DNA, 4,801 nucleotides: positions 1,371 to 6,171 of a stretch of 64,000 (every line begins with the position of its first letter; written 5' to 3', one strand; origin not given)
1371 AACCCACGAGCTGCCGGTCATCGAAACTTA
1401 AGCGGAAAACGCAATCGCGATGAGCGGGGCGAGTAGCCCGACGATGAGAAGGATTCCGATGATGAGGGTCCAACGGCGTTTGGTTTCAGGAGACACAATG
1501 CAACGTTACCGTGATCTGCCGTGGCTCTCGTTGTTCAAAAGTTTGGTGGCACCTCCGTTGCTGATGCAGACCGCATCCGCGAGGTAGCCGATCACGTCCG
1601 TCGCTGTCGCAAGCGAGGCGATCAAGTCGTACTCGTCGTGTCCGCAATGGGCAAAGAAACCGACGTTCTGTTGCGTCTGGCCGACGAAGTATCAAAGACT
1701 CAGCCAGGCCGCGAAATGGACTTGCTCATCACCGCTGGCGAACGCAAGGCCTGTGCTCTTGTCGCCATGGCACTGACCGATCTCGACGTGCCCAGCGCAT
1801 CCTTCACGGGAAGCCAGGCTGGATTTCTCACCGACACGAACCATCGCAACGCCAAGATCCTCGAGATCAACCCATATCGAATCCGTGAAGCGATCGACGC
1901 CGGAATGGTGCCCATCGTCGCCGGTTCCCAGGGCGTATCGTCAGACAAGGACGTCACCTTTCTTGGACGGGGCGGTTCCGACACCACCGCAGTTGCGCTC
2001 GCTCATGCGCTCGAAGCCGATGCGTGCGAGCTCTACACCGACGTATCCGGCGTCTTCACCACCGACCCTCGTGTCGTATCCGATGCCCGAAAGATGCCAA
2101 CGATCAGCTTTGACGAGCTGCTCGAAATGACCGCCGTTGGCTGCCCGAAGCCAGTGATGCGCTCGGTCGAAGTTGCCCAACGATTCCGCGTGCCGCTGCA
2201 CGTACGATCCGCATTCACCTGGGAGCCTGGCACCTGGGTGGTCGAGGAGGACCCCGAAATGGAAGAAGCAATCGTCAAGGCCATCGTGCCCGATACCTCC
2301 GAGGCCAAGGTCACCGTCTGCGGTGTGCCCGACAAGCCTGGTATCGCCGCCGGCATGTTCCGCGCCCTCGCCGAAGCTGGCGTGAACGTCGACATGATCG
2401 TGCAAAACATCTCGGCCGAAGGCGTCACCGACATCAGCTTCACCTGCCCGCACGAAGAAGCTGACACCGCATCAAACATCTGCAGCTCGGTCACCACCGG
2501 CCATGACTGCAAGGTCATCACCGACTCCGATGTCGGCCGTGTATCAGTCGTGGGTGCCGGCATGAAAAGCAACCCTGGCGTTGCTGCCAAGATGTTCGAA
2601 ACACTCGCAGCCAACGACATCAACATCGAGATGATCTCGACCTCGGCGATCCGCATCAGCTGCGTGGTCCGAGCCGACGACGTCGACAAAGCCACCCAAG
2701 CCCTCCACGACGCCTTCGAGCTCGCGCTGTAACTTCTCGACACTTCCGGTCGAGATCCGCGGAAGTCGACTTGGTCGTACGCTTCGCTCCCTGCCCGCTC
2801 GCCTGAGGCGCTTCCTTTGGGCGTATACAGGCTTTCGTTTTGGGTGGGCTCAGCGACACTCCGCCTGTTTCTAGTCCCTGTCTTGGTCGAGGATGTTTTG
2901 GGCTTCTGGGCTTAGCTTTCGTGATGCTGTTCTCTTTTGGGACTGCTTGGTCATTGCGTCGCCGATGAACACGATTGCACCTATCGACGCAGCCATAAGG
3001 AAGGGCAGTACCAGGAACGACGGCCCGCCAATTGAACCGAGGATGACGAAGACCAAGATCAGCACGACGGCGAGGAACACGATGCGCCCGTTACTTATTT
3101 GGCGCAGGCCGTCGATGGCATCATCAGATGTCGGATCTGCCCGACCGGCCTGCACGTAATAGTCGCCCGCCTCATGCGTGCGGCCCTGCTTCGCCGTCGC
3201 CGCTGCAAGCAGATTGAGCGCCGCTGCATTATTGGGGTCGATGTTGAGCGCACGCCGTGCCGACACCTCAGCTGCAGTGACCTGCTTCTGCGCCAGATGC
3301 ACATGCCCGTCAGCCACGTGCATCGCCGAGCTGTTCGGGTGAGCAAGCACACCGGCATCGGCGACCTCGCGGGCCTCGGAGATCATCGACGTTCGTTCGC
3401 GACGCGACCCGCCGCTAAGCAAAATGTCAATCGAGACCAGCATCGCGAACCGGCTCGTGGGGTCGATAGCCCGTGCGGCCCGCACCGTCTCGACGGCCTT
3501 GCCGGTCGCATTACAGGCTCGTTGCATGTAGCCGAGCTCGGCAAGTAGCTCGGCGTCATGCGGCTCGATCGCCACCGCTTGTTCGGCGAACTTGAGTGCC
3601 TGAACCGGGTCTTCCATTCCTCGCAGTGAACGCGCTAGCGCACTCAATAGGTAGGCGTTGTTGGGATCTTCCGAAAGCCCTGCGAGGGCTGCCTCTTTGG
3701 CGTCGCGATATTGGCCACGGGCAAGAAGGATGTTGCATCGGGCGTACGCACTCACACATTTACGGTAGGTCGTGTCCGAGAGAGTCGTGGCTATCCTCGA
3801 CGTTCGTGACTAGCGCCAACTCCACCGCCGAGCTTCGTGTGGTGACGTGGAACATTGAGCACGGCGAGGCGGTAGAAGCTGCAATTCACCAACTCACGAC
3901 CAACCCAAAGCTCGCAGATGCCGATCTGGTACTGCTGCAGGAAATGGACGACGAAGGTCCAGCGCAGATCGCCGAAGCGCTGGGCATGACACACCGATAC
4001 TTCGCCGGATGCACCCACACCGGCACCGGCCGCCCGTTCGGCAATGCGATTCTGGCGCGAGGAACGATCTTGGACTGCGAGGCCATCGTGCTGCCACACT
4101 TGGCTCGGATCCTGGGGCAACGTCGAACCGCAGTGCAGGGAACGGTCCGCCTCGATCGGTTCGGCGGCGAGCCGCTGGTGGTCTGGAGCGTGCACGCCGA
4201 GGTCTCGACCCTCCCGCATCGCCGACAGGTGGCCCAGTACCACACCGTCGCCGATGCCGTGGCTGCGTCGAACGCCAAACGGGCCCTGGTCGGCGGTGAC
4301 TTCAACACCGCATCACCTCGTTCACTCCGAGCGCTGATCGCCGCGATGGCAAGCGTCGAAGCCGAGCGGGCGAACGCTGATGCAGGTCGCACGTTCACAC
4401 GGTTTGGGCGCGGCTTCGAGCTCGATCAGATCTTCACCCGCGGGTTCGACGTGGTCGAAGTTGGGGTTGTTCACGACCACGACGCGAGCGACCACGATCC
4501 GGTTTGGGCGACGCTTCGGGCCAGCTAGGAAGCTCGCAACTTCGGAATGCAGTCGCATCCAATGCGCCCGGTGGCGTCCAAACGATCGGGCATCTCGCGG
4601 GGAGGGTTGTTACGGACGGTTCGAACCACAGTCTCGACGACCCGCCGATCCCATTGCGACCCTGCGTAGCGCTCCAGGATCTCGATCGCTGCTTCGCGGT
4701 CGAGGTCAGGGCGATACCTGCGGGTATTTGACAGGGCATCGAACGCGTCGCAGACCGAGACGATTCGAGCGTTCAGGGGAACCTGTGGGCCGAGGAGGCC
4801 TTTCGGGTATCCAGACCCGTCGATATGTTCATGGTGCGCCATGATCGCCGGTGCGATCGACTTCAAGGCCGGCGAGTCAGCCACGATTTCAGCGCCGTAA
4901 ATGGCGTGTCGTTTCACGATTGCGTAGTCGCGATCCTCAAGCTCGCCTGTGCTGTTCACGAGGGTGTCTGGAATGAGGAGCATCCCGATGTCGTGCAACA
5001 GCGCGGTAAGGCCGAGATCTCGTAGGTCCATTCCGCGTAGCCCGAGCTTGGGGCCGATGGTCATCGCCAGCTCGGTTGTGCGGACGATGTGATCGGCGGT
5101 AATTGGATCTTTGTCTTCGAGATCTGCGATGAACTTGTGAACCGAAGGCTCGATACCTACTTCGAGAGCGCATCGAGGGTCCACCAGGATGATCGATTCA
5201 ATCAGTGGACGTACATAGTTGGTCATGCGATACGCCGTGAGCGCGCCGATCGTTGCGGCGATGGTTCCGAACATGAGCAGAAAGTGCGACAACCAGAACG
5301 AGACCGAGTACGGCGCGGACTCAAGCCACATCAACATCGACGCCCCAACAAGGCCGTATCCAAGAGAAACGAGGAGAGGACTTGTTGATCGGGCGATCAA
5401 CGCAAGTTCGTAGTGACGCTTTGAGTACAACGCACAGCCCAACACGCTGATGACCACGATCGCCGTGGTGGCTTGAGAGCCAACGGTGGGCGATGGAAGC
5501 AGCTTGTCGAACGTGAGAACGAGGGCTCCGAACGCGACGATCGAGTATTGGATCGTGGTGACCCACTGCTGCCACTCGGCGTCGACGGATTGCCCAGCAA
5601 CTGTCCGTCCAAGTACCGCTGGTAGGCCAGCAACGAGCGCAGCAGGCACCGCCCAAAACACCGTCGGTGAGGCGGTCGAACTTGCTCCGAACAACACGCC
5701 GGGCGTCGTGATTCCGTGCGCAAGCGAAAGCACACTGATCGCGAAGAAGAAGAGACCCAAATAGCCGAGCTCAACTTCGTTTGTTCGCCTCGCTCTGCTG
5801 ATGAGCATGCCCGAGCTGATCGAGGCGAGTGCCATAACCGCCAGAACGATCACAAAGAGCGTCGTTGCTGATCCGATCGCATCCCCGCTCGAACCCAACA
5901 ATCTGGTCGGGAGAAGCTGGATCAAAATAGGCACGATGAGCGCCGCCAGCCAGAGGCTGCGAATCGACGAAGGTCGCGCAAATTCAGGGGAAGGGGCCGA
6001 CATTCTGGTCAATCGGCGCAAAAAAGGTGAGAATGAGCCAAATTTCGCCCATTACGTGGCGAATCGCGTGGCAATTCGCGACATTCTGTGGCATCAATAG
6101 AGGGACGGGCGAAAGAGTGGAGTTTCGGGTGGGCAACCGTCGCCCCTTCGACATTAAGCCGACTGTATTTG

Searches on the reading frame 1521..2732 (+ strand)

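Call 48: search_protein_families(library=pfam, proteins=[window:1521-2732:+], max_evalue=0.0001)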
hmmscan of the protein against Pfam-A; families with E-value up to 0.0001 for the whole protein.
window:1521-2732:+ (403 aa): 4 families
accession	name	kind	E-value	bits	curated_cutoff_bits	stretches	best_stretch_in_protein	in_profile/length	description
PF00696.33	AA_kinase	-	1.1e-50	173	24.9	1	3-230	2-234/234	Amino acid kinase family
PF22468.2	ACT_9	-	2e-41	140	27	2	341-399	1-61/61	ACT domain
PF13840.12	ACT_7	-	4.6e-24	84.5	27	1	336-397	4-65/65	ACT domain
PF01842.31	ACT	-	1.7e-18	66.5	27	2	265-315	3-52/66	ACT domain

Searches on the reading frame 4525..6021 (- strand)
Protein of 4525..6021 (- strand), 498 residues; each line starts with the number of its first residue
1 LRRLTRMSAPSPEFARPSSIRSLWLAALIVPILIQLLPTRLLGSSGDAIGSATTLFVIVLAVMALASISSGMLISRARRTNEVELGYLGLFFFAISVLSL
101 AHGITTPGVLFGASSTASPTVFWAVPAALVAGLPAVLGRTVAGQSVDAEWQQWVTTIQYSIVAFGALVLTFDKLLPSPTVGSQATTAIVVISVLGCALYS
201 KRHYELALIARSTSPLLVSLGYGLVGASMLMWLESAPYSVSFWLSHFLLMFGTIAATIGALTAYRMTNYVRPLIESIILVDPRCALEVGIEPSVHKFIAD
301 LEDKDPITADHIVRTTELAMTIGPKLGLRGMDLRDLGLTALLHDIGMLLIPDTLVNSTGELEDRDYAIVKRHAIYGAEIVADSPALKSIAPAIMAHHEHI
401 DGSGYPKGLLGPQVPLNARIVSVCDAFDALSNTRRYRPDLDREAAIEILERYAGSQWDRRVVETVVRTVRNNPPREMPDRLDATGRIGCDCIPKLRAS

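Call 48: search_protein_families(library=pfam, proteins=[window:4525-6021:-], max_evalue=0.0001)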
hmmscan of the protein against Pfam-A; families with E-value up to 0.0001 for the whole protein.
window:4525-6021:- (498 aa): 2 families
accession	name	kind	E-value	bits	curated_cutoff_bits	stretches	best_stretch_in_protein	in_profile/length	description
PF13487.12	HD_5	-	3e-34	118.7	27.2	1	301-461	7-170/170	HD domain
PF01966.28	HD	-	1.8e-19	70.6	22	1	309-429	2-115/116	HD domain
